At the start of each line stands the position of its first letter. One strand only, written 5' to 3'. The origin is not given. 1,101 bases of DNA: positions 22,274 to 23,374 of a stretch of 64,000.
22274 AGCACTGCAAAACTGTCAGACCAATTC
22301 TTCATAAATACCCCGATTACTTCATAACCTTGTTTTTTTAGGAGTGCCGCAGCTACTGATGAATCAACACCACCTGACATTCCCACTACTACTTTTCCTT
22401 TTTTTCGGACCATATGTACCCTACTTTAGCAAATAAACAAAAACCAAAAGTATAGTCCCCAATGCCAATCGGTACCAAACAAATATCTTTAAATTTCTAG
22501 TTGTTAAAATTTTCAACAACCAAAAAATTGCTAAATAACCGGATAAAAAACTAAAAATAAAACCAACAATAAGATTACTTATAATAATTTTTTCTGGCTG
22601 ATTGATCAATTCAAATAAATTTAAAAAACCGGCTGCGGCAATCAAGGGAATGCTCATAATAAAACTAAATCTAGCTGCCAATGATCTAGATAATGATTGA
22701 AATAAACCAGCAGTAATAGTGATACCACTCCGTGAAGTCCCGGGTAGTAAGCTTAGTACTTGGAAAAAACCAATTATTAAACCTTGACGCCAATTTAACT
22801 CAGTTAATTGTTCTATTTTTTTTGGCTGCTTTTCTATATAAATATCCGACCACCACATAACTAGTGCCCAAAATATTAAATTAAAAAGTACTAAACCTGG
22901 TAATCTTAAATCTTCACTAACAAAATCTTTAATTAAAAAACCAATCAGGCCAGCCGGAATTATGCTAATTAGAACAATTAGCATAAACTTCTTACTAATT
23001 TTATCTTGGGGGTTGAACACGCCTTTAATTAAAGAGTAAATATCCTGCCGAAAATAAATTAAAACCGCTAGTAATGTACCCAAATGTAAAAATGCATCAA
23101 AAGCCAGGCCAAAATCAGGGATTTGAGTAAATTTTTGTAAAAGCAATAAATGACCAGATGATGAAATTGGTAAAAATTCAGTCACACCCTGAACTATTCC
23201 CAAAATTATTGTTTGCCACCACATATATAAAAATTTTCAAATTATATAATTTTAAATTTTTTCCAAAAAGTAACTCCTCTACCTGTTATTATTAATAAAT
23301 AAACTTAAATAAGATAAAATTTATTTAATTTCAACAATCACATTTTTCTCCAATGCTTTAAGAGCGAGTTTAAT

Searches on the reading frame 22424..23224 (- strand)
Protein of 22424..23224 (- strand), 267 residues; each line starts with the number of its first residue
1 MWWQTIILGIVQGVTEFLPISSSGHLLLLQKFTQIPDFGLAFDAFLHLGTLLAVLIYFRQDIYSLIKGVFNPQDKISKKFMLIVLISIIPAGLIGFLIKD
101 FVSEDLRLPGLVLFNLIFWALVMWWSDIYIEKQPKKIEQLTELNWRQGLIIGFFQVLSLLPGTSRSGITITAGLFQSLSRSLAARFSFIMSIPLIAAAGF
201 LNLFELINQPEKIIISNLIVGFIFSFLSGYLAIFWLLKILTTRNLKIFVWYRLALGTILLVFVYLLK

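Call 3: search_protein_families(library=pfam, proteins=[window:22424-23224:-])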
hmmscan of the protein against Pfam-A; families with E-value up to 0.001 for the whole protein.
window:22424-23224:- (267 aa): 1 family
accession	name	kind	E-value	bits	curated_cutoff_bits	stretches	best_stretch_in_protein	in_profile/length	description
PF02673.24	BacA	-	3.4e-80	269.9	33.4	1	6-258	2-257/257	Bacitracin resistance protein BacA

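Call 4: search_protein_families(library=ncbifam, proteins=[window:22424-23224:-])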
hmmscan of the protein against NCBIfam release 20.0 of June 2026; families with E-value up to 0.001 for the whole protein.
window:22424-23224:- (267 aa): 12 families
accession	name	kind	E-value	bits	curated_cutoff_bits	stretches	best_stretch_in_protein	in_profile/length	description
NF001393.0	PRK00281.2-4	equivalog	2.4e-77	260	284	1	3-264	4-265/266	undecaprenyl-diphosphate phosphatase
TIGR00753.1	undec_PP_bacA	equivalog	5.4e-70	236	217.5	1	6-256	2-255/255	undecaprenyl-diphosphatase UppP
NF001392.0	PRK00281.2-1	equivalog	1.1e-68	231.7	308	1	2-263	7-272/280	undecaprenyl-diphosphate phosphatase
NF001390.0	PRK00281.1-4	equivalog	1.1e-65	221.9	260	1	3-264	7-267/272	undecaprenyl-diphosphate phosphatase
NF001394.0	PRK00281.2-5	equivalog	1.3e-63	215.1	311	1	2-263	8-275/281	undecaprenyl-diphosphate phosphatase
NF001389.0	PRK00281.1-2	equivalog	4.6e-62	209.8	262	1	3-264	7-265/272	undecaprenyl-diphosphate phosphatase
NF001391.0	PRK00281.1-5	equivalog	6.4e-53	179.9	293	1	4-265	8-275/279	undecaprenyl-diphosphate phosphatase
NF001388.0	PRK00281.1-1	equivalog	4e-48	164.3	362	1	2-263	7-272/273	undecaprenyl-diphosphate phosphatase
NF001397.0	PRK00281.3-4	equivalog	1.9e-43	149.1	363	1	4-264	5-279/281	undecaprenyl-diphosphate phosphatase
NF001395.0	PRK00281.3-1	equivalog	1.8e-38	132.7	394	1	3-263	7-303/306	undecaprenyl-diphosphate phosphatase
NF001396.0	PRK00281.3-3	equivalog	1.9e-37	129.6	382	1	4-263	6-264/264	undecaprenyl-diphosphate phosphatase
NF001398.0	PRK00281.3-5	equivalog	1e-30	107.5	354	1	5-260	7-267/278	undecaprenyl-diphosphate phosphatase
